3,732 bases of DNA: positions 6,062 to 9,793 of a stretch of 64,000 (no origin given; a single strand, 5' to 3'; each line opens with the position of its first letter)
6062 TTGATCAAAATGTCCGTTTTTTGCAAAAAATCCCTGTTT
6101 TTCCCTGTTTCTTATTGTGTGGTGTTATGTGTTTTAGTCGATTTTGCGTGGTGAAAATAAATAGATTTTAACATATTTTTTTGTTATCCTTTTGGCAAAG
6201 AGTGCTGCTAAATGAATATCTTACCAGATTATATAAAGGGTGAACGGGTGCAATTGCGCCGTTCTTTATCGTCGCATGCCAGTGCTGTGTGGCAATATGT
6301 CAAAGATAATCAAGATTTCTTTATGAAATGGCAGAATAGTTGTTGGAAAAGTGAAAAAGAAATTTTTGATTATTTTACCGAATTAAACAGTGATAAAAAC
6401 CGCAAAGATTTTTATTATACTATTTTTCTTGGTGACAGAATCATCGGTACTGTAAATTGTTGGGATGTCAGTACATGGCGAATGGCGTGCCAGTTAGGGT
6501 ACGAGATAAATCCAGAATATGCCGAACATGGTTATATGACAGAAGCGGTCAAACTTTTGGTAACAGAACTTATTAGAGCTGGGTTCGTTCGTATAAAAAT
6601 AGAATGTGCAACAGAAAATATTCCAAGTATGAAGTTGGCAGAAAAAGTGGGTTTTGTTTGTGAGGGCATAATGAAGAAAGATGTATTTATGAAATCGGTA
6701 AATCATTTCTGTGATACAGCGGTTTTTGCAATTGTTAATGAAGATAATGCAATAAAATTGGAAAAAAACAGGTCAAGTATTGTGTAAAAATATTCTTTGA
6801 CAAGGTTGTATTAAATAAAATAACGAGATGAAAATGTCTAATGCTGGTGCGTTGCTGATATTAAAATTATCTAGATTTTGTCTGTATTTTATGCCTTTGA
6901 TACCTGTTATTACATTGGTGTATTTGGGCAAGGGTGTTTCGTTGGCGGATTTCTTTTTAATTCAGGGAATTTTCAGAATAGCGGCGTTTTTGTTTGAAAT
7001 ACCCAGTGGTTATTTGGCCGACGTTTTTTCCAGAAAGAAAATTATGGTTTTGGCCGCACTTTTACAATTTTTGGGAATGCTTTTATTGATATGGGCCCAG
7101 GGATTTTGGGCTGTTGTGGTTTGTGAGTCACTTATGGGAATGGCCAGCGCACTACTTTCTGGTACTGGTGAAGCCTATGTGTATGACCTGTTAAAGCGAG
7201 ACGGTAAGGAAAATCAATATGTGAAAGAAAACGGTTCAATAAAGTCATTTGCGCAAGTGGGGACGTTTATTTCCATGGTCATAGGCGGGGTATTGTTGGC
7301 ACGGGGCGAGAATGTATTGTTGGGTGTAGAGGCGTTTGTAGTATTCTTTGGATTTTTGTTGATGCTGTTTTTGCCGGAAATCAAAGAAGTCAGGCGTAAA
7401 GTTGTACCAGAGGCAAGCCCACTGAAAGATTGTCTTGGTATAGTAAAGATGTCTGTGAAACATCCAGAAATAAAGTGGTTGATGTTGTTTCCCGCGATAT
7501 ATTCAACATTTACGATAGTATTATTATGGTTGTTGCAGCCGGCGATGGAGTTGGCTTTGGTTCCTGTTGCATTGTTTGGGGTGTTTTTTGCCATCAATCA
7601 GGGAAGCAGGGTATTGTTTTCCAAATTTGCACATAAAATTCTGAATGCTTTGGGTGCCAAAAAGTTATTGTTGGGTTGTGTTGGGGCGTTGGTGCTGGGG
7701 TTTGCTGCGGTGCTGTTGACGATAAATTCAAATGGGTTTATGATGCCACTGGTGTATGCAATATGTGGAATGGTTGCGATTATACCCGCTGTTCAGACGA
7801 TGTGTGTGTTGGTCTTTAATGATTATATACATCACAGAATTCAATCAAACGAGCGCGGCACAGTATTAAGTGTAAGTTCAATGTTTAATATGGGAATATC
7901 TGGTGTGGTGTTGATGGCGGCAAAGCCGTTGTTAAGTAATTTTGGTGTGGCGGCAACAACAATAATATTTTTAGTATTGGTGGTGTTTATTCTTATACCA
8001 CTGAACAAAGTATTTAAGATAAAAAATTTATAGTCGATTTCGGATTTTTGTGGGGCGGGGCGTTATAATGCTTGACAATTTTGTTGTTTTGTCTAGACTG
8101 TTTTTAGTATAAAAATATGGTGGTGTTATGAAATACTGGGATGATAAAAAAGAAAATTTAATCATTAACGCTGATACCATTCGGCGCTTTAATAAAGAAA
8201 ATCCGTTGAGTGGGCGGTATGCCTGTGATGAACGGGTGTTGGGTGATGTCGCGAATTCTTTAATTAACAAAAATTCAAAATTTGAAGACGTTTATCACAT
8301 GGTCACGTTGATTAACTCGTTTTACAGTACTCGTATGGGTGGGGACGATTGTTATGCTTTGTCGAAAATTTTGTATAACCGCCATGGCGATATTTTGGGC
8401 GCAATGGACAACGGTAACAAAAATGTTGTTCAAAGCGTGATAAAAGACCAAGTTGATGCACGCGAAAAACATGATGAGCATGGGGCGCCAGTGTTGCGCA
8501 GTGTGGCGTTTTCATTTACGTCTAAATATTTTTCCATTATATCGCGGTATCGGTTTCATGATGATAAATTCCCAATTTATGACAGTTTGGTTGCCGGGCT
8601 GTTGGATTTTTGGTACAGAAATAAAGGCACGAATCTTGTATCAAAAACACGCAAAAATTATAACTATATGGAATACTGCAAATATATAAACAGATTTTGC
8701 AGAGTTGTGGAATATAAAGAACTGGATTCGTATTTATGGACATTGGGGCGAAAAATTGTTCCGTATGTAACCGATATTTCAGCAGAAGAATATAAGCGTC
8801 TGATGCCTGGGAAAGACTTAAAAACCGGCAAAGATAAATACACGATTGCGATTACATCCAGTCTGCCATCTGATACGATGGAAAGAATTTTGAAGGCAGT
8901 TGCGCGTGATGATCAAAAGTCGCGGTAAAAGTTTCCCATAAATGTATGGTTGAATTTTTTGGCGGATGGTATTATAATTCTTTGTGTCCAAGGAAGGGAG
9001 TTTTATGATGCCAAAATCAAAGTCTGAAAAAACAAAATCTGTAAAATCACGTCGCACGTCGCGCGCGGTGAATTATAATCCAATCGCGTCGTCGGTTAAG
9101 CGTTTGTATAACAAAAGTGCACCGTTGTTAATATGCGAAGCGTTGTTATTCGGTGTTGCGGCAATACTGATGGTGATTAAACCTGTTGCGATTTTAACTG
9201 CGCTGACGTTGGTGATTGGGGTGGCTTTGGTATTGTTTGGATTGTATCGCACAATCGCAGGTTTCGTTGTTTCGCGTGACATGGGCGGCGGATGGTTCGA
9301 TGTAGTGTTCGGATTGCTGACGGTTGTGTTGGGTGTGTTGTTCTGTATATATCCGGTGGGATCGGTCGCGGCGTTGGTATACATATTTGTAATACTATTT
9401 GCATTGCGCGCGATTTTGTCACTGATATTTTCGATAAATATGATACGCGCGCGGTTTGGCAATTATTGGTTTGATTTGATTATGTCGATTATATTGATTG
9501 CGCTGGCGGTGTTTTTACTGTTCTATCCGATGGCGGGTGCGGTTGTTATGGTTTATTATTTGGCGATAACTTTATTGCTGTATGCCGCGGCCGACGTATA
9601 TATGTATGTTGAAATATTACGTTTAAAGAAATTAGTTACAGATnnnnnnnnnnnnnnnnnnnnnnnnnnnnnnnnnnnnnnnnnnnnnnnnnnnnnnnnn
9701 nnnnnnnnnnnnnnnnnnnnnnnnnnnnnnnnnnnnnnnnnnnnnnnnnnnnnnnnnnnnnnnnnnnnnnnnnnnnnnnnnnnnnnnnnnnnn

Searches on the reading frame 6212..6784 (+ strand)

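Call 22: search_protein_families(library=pfam, proteins=[window:6212-6784:+], max_evalue=0.01)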
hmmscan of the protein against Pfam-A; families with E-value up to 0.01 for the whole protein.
window:6212-6784:+ (191 aa): 3 families
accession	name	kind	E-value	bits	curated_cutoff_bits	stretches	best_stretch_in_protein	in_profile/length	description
PF13302.13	Acetyltransf_3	-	6e-21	76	25.4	1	12-149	1-138/138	Acetyltransferase (GNAT) domain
PF00583.31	Acetyltransf_1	-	1.9e-11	44.7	20.7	1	37-148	4-116/116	Acetyltransferase (GNAT) family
PF13420.13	Acetyltransf_4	-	0.00011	22.7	24.3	1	47-158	32-144/155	Acetyltransferase (GNAT) domain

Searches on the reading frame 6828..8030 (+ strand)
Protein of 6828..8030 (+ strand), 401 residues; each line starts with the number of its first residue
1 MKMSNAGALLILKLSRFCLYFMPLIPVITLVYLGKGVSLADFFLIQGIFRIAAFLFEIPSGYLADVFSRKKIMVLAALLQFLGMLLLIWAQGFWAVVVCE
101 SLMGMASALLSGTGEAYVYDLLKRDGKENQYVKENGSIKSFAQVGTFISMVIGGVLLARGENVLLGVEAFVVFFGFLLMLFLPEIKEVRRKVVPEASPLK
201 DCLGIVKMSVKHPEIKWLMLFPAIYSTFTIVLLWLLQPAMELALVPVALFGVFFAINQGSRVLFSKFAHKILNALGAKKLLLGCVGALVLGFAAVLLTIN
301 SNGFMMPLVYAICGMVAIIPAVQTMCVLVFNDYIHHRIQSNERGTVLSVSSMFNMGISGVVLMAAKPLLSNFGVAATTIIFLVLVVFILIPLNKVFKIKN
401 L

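Call 22: search_protein_families(library=pfam, proteins=[window:6828-8030:+], max_evalue=0.01)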
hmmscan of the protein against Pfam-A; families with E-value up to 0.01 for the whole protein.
window:6828-8030:+ (401 aa): 5 families
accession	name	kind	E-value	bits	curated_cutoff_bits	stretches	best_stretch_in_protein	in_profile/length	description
PF07690.21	MFS_1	-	1e-27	97.4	33.4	1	24-360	15-344/347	Major Facilitator Superfamily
PF05977.19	MFS_3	-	1.4e-05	24.2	27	1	44-318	49-322/524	Transmembrane secretion effector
PF13347.12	MFS_2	-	1.7e-05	24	27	1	159-374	169-386/427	MFS/sugar transport protein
PF00083.30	Sugar_tr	-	4.3e-05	23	22.3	1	44-184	50-193/452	Sugar (and other) transporter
PF01770.24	Folate_carrier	-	0.00026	20.3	27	1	62-330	63-332/412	Reduced folate carrier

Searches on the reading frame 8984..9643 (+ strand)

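Call 66: search_protein_families(library=pfam, proteins=[window:8984-9643:+], max_evalue=0.001)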
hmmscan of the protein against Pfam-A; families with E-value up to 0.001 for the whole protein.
window:8984-9643:+ (220 aa): 1 family
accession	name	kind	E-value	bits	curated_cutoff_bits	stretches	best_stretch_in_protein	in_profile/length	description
PF03729.18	DUF308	-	1.3e-18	67.4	25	3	53-121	3-72/73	Short repeat of unknown function (DUF308)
